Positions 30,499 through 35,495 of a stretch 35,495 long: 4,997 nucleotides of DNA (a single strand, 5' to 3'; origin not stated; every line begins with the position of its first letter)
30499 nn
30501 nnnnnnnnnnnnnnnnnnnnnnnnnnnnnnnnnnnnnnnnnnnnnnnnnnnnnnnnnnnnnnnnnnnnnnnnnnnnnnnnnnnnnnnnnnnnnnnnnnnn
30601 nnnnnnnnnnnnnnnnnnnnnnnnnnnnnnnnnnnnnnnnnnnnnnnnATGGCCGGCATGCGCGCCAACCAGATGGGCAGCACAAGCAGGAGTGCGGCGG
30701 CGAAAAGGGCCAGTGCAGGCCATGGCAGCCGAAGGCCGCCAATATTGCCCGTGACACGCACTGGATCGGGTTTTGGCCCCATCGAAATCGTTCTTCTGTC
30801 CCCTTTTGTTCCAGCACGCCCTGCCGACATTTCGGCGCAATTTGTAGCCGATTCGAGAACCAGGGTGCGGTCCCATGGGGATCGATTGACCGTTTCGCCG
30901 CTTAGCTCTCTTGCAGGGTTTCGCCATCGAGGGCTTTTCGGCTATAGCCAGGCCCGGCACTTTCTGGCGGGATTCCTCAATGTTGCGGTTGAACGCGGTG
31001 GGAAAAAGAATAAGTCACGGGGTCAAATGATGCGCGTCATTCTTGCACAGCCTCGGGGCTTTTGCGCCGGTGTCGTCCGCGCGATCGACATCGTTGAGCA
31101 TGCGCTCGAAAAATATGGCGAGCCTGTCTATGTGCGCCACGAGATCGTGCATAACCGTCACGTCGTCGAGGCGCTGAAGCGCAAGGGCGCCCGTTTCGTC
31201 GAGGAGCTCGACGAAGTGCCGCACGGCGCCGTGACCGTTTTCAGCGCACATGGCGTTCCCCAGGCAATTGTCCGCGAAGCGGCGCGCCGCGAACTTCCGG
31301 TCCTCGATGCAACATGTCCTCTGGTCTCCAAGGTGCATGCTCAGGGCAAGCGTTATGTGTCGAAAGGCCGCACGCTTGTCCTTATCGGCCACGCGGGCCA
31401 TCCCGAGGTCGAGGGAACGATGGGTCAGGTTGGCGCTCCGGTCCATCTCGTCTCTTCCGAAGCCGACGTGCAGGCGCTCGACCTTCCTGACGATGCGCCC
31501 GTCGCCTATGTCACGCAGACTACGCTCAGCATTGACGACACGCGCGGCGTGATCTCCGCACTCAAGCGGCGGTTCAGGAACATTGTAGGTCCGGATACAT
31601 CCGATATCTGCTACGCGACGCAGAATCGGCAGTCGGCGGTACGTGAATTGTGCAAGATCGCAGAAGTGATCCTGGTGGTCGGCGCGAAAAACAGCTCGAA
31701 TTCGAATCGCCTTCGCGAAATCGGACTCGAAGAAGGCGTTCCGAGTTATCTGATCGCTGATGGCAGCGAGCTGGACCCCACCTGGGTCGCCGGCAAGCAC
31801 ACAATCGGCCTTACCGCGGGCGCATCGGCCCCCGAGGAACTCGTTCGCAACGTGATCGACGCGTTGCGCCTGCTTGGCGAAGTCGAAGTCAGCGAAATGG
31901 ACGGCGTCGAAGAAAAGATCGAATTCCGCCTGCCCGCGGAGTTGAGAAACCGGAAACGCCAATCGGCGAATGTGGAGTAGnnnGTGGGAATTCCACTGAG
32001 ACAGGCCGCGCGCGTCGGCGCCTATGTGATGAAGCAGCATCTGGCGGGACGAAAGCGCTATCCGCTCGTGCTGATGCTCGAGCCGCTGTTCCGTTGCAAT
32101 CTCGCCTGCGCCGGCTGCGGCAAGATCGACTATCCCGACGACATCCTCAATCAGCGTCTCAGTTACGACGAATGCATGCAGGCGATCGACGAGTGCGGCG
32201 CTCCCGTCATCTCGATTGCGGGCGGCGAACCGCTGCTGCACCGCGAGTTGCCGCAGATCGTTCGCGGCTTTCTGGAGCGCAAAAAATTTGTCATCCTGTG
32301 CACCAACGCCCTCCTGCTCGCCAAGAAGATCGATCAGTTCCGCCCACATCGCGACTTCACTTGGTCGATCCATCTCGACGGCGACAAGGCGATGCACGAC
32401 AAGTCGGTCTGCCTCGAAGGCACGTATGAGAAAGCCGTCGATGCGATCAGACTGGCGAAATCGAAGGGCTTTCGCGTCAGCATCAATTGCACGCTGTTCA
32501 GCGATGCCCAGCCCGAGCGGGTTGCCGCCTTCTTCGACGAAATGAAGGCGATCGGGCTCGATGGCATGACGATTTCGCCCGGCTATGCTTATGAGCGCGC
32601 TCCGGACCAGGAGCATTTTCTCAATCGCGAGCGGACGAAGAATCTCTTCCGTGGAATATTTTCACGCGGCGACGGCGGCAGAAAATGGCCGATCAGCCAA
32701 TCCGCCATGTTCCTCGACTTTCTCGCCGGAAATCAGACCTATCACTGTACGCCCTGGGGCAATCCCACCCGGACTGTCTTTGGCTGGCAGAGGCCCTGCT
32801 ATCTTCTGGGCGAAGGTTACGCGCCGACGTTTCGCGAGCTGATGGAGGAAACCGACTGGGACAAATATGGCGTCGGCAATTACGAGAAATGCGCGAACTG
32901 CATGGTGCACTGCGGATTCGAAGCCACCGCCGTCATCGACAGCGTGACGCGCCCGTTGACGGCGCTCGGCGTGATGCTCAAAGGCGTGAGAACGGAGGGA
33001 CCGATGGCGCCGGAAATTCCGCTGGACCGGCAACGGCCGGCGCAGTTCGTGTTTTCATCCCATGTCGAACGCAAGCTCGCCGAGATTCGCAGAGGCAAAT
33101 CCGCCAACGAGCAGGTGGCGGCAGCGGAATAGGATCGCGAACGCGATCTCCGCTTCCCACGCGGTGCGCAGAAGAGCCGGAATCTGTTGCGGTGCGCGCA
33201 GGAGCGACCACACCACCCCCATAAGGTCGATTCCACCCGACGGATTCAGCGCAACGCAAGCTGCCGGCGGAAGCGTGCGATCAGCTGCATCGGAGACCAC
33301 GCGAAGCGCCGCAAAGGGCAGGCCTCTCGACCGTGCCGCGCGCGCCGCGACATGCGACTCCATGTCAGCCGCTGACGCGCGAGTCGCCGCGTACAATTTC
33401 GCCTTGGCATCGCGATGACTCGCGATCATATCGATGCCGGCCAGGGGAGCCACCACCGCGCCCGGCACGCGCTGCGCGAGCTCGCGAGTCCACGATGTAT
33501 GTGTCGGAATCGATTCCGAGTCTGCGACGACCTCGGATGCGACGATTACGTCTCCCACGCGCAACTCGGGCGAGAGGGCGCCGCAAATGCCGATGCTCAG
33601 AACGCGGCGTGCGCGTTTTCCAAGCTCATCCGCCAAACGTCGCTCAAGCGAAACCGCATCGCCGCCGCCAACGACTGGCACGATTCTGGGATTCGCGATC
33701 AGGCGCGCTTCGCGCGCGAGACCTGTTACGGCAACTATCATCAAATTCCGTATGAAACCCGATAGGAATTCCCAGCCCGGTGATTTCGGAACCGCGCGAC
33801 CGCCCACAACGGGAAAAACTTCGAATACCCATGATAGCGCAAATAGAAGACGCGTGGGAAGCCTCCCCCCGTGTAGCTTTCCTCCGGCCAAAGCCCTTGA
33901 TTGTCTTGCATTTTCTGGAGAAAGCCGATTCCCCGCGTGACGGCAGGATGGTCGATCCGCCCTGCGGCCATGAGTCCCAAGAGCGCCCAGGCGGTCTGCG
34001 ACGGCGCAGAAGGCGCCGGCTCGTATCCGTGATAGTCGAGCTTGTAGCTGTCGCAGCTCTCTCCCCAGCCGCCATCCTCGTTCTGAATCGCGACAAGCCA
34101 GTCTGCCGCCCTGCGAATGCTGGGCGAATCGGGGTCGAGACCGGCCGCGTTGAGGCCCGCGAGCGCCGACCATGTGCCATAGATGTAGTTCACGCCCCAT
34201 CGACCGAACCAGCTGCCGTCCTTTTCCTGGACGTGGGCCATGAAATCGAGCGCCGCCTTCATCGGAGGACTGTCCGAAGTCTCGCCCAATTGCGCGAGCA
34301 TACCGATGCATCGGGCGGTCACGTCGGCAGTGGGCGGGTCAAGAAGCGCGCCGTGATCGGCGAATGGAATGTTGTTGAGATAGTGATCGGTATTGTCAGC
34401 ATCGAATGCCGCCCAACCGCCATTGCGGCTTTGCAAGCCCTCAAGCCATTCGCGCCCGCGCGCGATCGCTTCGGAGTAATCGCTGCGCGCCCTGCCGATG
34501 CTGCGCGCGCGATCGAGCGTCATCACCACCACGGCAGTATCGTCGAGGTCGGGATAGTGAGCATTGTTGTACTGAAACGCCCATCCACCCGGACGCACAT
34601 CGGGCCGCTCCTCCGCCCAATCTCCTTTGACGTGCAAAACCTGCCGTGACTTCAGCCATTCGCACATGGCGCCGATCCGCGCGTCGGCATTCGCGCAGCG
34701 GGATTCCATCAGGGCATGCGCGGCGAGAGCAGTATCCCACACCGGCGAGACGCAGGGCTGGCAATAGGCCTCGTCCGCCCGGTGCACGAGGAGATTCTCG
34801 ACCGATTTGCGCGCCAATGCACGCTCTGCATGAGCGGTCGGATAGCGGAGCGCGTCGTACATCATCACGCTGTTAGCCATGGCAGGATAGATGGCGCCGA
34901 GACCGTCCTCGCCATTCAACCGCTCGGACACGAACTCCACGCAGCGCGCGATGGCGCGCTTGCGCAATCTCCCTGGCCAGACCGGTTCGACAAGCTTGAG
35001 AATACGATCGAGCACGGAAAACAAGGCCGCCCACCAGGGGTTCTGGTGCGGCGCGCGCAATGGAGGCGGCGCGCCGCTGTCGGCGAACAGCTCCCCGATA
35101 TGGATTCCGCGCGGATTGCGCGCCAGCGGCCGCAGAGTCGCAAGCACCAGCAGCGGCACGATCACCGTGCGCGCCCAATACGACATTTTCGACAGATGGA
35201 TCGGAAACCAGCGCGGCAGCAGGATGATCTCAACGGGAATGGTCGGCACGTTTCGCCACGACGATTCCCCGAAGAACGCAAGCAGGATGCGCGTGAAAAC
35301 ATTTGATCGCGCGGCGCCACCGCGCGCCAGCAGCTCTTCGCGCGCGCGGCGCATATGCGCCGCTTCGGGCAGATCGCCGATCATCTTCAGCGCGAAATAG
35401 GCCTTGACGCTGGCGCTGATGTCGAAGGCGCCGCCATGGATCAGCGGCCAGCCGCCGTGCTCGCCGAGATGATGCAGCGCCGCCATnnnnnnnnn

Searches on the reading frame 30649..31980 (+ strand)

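Call 53: search_protein_families(library=pfam, proteins=[window:30649-31980:+], max_evalue=0.001)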
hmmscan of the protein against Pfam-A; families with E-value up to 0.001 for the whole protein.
window:30649-31980:+ (443 aa): 1 family
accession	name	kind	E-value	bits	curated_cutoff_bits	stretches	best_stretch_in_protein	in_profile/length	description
PF02401.23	LYTB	-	6.5e-95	317.9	24.5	1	130-406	1-266/267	LytB protein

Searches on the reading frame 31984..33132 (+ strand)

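Call 53: search_protein_families(library=pfam, proteins=[window:31984-33132:+], max_evalue=0.001)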
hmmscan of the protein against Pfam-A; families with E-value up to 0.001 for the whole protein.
window:31984-33132:+ (382 aa): 2 families
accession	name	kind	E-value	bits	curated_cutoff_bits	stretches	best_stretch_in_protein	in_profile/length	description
PF11946.13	DUF3463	-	1.8e-60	203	31.3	1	195-327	1-131/134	Domain of unknown function (DUF3463)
PF04055.27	Radical_SAM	-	2.6e-17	64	29.5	1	35-182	4-161/166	Radical SAM superfamily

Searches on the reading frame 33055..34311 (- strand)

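Call 53: search_protein_families(library=pfam, proteins=[window:33055-34311:-], max_evalue=0.001)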
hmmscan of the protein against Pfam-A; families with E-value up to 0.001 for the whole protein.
window:33055-34311:- (418 aa): 1 family
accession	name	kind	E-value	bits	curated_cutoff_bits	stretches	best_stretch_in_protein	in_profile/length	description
PF01048.26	PNP_UDP_1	-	1e-17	64.8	25.1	1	177-344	29-201/233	Phosphorylase superfamily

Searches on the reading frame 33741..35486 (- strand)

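Call 53: search_protein_families(library=pfam, proteins=[window:33741-35486:-], max_evalue=0.001)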
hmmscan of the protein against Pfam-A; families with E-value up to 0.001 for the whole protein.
window:33741-35486:- (581 aa): 4 families
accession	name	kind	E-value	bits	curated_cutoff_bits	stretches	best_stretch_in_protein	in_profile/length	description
PF13243.12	SQHop_cyclase_C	-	8.5e-142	472.3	26.1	1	246-568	1-319/319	Squalene-hopene cyclase C-terminal domain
PF13249.12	SQHop_cyclase_N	-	2e-95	319.7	26.2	1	8-237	59-290/291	Squalene-hopene cyclase N-terminal domain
PF00432.27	Prenyltrans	-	2.7e-05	24.2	26.5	0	342-477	53-170/304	Prenyltransferase alpha-alpha toroid domain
PF09492.16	Pec_lyase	-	0.00035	20.4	22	0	334-379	57-101/292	Pectic acid lyase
